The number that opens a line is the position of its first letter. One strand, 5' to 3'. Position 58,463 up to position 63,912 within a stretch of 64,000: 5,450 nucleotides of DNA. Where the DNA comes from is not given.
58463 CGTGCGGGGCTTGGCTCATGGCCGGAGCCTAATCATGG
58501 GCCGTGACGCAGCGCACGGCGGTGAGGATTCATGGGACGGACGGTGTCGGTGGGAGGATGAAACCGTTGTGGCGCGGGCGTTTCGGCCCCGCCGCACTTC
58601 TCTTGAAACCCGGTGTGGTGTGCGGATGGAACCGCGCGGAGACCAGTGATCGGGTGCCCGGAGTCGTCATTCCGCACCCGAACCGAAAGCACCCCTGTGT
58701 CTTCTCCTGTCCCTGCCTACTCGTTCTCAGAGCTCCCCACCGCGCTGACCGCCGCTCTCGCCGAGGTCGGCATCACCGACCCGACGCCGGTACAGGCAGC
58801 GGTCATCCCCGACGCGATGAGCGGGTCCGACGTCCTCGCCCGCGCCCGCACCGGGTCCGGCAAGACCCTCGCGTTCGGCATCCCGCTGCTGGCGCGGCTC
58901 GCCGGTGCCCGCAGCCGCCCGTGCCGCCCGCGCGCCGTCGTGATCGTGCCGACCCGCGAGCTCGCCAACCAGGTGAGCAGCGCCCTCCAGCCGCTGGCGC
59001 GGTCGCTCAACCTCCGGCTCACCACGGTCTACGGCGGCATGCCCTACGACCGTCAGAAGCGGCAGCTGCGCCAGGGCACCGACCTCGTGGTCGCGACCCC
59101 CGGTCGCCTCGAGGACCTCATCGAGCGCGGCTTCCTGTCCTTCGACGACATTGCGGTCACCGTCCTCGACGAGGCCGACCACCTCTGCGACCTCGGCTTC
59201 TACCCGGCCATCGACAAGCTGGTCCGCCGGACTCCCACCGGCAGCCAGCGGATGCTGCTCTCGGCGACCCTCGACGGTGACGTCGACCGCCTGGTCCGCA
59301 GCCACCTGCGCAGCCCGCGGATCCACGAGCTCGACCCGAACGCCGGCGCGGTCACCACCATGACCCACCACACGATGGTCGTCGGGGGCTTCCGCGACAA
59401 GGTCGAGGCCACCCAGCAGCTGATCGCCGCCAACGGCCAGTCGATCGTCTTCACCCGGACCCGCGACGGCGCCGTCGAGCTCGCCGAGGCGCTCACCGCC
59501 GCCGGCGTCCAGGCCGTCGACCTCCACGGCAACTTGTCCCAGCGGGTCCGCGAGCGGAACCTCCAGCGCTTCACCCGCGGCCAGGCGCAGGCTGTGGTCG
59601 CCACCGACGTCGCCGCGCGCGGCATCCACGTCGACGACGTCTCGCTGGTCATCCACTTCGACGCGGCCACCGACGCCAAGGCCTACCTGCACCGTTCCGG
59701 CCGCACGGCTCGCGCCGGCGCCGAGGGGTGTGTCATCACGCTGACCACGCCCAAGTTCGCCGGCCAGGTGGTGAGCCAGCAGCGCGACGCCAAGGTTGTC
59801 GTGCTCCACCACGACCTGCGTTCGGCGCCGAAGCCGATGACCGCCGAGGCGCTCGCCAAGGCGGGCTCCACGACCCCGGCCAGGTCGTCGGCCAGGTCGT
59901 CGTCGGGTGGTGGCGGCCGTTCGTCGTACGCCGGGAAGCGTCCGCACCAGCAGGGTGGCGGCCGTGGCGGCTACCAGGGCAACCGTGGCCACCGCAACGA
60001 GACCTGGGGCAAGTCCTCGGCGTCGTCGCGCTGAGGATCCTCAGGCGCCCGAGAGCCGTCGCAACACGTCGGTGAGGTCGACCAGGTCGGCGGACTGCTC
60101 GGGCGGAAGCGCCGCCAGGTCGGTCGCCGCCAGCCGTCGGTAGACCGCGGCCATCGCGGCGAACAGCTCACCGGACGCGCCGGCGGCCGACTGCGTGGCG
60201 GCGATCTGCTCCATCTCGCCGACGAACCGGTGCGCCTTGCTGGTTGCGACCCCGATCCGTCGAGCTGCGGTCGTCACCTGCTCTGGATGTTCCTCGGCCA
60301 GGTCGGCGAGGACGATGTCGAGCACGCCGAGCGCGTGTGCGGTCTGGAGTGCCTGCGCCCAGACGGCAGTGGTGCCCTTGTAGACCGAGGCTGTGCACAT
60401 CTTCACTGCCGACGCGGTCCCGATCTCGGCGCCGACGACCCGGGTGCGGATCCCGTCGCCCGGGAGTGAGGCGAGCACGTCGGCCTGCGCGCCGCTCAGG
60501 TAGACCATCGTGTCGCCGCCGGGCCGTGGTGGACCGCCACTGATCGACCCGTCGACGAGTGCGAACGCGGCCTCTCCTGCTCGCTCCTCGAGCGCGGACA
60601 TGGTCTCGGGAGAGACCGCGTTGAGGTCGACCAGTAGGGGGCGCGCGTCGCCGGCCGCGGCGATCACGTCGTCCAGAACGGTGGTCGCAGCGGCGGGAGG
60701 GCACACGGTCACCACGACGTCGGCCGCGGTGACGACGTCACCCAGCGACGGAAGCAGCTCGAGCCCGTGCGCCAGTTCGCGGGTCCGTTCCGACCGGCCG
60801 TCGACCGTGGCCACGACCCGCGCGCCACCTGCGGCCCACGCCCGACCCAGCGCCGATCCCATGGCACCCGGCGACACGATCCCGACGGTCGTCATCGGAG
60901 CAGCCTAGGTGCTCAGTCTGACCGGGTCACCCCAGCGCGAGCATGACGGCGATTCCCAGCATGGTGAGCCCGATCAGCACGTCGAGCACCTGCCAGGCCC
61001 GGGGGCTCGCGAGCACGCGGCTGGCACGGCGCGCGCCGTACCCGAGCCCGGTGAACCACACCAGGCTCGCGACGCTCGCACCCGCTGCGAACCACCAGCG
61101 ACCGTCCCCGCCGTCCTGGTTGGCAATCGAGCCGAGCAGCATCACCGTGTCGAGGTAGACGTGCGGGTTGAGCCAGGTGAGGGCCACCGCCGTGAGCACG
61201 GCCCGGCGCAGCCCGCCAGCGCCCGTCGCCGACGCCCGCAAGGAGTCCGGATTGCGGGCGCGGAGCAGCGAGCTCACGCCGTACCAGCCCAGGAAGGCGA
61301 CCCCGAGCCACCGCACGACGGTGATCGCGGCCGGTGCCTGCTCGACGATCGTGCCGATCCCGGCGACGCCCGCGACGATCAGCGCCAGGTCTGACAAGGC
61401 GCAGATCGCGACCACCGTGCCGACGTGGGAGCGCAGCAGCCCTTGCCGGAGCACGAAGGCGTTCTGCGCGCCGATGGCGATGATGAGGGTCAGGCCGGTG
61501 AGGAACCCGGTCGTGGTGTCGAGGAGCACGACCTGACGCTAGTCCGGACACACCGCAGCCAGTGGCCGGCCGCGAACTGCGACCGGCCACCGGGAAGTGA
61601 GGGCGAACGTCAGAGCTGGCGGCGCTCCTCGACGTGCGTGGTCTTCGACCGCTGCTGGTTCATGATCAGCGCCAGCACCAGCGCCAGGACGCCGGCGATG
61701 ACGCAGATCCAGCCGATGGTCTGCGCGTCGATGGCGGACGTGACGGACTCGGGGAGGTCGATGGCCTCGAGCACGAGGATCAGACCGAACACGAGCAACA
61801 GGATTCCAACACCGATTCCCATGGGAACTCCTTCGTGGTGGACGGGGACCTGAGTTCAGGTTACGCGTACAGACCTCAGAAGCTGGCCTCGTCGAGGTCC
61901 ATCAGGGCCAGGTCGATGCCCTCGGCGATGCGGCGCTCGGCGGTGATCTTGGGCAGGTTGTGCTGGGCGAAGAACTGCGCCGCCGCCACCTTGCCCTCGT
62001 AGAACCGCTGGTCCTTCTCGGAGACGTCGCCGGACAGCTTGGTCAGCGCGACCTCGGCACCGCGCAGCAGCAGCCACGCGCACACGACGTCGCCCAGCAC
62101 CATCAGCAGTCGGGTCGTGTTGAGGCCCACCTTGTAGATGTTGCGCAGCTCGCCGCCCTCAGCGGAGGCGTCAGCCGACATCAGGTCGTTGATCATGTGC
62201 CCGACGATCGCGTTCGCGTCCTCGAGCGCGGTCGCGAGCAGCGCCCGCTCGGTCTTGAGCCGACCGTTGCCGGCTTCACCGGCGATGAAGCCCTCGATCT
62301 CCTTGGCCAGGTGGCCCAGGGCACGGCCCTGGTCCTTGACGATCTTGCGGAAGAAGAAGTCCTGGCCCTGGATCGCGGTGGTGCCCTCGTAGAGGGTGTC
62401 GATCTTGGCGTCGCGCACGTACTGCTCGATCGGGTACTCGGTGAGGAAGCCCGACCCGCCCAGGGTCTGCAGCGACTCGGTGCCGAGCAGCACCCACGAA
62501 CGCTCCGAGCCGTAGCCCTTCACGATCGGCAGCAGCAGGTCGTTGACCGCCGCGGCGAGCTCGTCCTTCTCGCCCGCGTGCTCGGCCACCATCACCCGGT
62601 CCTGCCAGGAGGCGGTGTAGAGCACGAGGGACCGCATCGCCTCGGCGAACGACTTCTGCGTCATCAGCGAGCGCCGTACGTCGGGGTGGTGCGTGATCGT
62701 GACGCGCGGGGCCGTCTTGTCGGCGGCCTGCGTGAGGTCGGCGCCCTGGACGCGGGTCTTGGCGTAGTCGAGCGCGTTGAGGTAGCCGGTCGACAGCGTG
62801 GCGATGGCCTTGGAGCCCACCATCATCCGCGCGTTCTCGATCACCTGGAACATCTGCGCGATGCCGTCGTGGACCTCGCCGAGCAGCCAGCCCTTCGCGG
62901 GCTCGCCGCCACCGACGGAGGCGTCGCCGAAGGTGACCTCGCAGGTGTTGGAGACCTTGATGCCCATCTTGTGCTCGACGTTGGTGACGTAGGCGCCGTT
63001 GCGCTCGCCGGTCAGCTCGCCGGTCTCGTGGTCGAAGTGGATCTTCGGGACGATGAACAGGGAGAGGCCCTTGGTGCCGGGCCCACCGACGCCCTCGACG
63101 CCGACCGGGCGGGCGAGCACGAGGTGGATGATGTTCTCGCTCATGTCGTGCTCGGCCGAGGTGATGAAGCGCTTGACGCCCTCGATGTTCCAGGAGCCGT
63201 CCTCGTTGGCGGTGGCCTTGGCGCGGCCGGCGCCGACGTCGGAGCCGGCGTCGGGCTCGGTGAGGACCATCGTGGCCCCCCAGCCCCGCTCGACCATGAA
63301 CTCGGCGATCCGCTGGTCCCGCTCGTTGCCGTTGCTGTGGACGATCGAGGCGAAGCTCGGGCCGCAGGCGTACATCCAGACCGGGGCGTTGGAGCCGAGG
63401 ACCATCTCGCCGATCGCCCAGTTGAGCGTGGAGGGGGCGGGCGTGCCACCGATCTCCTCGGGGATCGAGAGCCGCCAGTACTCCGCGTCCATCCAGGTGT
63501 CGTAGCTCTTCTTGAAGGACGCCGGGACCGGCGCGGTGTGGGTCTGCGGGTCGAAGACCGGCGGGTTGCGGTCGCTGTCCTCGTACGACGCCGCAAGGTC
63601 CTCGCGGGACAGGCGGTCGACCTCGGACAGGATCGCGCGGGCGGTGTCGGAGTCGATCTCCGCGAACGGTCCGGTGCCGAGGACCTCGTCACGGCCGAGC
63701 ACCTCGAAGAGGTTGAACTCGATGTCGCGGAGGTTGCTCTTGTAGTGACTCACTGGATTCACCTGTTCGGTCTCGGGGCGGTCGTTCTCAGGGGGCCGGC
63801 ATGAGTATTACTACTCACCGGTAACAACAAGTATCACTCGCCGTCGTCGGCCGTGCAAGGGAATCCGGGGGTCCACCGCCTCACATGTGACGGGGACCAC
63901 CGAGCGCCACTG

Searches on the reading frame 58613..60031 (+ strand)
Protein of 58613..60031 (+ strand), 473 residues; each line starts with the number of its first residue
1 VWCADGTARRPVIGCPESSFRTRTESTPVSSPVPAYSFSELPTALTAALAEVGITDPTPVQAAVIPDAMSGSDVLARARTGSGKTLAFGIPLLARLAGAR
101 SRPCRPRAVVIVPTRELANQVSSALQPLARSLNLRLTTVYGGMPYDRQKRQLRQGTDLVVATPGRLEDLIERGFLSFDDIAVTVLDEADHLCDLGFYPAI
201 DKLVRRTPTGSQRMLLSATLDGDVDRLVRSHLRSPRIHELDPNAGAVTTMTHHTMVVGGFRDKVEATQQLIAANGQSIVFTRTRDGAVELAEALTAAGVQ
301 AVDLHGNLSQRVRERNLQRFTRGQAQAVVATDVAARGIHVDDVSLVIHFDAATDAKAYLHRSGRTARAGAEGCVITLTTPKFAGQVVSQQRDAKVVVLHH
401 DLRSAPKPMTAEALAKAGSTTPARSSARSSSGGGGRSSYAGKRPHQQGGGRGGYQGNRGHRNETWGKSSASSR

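Call 101: search_protein_families(library=pfam, proteins=[window:58613-60031:+], max_evalue=0.0001)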
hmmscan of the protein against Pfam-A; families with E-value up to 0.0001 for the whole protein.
window:58613-60031:+ (473 aa): 3 families
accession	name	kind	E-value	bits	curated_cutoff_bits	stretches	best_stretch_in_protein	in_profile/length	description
PF00270.35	DEAD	-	1.8e-43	148.6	26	1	58-226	1-166/167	DEAD/DEAH box helicase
PF00271.37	Helicase_C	-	6.2e-28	97.7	23.5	1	263-369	2-110/110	Helicase conserved C-terminal domain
PF04851.21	ResIII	-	9.2e-06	26.1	22.5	1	74-219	26-161/164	Type III restriction enzyme, res subunit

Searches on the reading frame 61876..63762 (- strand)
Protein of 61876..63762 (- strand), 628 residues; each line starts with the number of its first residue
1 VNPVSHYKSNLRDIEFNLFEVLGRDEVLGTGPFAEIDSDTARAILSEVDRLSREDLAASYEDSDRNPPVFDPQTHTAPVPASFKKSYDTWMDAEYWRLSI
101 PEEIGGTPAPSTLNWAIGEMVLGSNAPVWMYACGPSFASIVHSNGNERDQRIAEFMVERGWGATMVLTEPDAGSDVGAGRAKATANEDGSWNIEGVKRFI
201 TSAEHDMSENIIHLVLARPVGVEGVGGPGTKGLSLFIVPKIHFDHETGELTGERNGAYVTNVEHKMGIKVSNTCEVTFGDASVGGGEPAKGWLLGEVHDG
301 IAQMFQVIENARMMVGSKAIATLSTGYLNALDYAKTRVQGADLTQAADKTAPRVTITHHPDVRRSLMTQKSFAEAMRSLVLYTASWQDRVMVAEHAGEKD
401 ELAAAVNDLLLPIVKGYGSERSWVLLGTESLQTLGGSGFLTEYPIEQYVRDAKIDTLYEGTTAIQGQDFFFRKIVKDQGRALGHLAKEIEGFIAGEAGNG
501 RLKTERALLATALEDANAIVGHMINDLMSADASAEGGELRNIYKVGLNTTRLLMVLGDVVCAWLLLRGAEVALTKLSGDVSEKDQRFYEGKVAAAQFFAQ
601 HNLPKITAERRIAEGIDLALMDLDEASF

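Call 9: search_protein_families(library=pfam, proteins=[window:61879-63762:-], max_evalue=0.001)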
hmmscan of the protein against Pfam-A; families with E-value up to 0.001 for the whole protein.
window:61879-63762:- (628 aa): 3 families
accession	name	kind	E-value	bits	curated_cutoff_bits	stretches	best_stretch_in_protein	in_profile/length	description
PF12806.12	Acyl-CoA_dh_C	-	1.6e-30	106.2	30.3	1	485-624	1-124/124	Acetyl-CoA dehydrogenase C-terminal like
PF02770.24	Acyl-CoA_dh_M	-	2.9e-13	50.2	33.3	1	165-280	2-96/97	Acyl-CoA dehydrogenase, middle domain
PF00441.29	Acyl-CoA_dh_1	-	8.2e-13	49.2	22.4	1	299-466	2-142/150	Acyl-CoA dehydrogenase, C-terminal domain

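Call 108: find_encoding_contigs(protein=window:61876-63762:-, flank=10000, max_places=2)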
Protein window:61876-63762:- (628 aa): no gene with exactly this product is on record in the collection.
